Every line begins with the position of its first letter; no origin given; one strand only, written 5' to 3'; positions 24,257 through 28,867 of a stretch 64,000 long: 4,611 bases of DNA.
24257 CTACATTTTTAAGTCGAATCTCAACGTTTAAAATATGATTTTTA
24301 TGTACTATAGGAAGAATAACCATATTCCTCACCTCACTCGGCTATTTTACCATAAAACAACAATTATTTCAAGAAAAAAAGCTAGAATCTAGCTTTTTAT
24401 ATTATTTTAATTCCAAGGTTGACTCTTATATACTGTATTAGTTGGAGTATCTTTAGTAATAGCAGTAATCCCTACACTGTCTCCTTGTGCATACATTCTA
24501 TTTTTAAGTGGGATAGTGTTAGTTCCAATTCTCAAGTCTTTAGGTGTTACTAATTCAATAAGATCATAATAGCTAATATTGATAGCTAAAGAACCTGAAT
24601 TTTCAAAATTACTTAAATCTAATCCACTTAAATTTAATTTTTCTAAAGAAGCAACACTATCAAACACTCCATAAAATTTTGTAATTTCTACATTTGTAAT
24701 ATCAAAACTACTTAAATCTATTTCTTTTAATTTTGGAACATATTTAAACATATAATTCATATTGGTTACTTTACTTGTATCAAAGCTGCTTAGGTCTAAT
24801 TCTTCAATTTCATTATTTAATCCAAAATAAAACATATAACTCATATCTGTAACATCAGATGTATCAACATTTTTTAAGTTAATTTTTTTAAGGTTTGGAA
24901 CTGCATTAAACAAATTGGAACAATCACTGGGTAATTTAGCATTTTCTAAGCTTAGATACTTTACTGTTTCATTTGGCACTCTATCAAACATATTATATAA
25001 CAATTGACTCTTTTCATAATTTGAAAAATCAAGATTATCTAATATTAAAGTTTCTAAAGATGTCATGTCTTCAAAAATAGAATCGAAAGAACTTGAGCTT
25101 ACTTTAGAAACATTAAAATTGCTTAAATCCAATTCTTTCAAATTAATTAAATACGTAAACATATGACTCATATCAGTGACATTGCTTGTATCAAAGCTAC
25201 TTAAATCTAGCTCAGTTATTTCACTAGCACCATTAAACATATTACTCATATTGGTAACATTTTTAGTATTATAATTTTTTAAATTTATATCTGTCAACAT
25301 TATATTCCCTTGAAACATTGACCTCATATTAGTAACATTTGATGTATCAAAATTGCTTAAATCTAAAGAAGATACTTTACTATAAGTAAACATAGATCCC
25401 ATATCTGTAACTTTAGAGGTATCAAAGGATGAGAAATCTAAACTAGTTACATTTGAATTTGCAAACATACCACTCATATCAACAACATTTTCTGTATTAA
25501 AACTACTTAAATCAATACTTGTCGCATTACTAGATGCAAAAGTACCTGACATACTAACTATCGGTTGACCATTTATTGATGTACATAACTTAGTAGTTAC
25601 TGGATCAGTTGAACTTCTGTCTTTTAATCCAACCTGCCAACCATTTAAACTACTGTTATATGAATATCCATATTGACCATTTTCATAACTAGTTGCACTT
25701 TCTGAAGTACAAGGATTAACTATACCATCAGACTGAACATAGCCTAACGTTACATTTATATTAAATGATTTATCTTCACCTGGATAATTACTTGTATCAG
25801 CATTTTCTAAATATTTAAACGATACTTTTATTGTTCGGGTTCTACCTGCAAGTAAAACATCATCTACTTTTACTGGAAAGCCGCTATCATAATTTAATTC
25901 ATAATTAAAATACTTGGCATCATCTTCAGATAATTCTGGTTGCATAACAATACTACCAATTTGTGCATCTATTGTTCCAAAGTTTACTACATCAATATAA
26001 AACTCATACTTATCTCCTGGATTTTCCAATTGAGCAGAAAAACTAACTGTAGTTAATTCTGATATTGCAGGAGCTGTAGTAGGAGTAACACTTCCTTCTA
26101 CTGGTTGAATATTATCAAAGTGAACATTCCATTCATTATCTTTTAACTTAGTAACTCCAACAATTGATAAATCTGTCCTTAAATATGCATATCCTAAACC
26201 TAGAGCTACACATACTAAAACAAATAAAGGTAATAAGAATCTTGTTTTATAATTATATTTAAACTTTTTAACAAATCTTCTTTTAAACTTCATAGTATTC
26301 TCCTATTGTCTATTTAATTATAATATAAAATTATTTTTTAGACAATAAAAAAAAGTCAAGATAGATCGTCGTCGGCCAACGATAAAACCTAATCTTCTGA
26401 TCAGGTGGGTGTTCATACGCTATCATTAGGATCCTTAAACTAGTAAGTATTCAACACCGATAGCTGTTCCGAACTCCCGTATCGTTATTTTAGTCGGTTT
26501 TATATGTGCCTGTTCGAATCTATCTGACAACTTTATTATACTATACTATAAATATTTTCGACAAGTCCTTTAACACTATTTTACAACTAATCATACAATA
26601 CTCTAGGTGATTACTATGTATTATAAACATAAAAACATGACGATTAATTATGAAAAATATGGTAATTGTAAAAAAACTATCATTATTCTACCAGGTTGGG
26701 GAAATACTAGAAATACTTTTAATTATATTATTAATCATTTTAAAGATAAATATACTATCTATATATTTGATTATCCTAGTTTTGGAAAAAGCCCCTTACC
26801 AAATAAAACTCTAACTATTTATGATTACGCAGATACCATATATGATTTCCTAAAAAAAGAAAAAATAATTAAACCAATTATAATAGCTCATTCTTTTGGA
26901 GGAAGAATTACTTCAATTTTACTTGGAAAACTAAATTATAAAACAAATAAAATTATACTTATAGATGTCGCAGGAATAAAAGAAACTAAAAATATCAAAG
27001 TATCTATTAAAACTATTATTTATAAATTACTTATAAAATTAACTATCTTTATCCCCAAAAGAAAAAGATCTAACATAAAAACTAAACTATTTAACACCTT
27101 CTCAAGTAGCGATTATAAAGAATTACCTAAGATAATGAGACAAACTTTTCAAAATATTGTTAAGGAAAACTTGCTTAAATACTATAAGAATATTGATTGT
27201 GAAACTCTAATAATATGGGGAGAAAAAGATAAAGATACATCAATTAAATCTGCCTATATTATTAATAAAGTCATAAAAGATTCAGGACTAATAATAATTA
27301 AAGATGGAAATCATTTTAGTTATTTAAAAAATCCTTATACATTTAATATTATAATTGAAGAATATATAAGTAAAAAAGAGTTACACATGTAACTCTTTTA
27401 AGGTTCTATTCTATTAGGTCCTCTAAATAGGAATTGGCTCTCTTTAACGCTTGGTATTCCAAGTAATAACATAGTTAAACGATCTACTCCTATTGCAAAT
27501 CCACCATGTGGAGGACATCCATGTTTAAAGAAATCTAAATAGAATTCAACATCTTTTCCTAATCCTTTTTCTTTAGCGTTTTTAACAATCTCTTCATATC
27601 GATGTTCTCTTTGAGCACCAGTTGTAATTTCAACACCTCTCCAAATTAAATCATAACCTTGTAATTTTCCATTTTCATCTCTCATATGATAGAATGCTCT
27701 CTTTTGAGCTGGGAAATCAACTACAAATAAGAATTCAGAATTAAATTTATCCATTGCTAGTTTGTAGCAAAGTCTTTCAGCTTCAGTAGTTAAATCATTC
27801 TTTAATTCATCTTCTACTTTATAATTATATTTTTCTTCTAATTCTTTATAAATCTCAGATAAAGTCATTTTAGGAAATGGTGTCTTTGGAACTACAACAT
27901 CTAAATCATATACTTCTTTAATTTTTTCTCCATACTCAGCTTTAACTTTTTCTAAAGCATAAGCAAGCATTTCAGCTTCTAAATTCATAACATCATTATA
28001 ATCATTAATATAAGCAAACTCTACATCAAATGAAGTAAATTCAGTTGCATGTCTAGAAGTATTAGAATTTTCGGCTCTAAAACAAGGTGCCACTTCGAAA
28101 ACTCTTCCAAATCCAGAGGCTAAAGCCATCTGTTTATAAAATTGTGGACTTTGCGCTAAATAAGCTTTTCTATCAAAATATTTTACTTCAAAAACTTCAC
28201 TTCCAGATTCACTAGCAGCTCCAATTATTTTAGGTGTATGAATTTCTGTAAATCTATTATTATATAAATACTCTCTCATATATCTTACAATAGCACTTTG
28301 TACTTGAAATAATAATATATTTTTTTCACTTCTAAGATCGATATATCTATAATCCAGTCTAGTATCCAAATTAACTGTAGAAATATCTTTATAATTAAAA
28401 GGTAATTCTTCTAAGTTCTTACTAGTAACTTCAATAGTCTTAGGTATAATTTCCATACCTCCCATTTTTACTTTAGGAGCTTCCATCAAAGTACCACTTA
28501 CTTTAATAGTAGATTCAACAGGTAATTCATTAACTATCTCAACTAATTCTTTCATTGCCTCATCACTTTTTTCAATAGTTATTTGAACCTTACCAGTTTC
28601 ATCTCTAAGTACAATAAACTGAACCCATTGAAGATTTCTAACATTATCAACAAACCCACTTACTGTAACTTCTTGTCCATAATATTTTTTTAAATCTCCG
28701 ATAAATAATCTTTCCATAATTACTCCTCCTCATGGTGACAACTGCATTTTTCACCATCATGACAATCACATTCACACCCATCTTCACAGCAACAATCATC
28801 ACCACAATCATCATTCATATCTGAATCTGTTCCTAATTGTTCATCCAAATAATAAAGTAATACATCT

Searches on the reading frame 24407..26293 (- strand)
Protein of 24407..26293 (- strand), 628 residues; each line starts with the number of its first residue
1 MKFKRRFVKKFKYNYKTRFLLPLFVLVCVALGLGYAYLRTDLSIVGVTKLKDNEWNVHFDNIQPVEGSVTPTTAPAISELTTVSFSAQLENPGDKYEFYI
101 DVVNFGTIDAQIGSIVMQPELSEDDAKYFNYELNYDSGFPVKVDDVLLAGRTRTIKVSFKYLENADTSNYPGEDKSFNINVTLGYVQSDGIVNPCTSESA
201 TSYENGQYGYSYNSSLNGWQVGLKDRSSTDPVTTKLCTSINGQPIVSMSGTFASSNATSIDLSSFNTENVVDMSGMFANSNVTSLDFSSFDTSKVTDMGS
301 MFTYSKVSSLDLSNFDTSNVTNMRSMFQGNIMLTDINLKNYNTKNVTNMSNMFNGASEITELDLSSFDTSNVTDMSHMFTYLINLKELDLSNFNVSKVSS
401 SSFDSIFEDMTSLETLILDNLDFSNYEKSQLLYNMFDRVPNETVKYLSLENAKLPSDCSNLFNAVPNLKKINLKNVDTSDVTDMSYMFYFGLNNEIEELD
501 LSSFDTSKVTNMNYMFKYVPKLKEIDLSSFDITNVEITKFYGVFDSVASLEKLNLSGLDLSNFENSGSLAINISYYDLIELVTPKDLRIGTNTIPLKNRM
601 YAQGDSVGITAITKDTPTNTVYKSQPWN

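Call 20: search_protein_families(library=pfam, proteins=[window:24407-26293:-], max_evalue=0.001)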
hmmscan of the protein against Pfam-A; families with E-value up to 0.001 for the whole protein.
window:24407-26293:- (628 aa): 3 families
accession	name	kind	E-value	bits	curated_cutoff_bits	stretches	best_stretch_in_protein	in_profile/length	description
PF03382.20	DUF285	-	1e-46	158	25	3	246-329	26-109/120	Mycoplasma protein of unknown function, DUF285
PF13855.12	LRR_8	-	2.2e-07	30.9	27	0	377-420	19-58/61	Leucine rich repeat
PF12799.13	LRR_4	-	0.0002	22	27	0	384-424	2-40/44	Leucine Rich repeats (2 copies)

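Call 77: search_protein_families(library=ncbifam, proteins=[window:24407-26293:-], max_evalue=0.1)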
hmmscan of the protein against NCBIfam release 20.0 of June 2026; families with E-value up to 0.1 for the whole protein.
window:24407-26293:- (628 aa): 2 families
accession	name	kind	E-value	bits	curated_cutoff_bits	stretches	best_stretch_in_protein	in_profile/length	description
TIGR02167.2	Liste_lipo_26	repeat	1.1e-58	194.2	30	9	352-376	1-25/26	PARCEL repeat-containing surface protein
NF045896.1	Mbov_0838_LP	exception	3.2e-20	72.5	500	3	243-358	244-359/433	Mbov_0838 family PARCEL repeat surface lipoprotein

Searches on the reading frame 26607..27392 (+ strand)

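Call 20: search_protein_families(library=pfam, proteins=[window:26607-27392:+], max_evalue=0.001)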
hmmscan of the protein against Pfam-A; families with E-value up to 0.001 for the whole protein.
window:26607-27392:+ (261 aa): 3 families
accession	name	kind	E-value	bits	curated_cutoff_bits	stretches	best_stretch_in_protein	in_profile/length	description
PF00561.26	Abhydrolase_1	-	8.8e-18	65.3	25.8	1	24-120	2-101/245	alpha/beta hydrolase fold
PF12697.13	Abhydrolase_6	-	1.9e-08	35.7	26.3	1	25-121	1-93/217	Alpha/beta hydrolase family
PF12146.15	Hydrolase_4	-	1.8e-06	27.9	27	1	21-213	3-207/239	Serine aminopeptidase, S33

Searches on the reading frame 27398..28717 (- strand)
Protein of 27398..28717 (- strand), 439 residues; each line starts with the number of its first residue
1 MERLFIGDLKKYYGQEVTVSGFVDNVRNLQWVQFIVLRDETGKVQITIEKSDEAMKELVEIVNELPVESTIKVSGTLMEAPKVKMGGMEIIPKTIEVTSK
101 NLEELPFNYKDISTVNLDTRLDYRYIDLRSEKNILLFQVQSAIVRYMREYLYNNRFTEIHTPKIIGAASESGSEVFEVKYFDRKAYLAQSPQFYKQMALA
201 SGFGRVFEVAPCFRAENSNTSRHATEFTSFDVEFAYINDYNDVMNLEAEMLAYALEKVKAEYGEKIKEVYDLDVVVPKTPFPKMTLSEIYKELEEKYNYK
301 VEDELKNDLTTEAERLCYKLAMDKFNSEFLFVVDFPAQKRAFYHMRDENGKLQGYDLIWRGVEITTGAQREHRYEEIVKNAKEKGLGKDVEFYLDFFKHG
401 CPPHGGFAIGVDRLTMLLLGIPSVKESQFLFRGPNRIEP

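Call 20: search_protein_families(library=pfam, proteins=[window:27398-28717:-], max_evalue=0.001)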
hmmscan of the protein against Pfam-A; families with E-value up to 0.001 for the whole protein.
window:27398-28717:- (439 aa): 2 families
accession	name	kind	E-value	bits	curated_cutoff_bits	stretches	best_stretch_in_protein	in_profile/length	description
PF00152.25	tRNA-synt_2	-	9.3e-83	278.2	25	1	117-427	2-301/308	tRNA synthetases class II (D, K and N)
PF01336.31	tRNA_anti-codon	-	1.5e-13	50.9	27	1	17-97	1-74/75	OB-fold nucleic acid binding domain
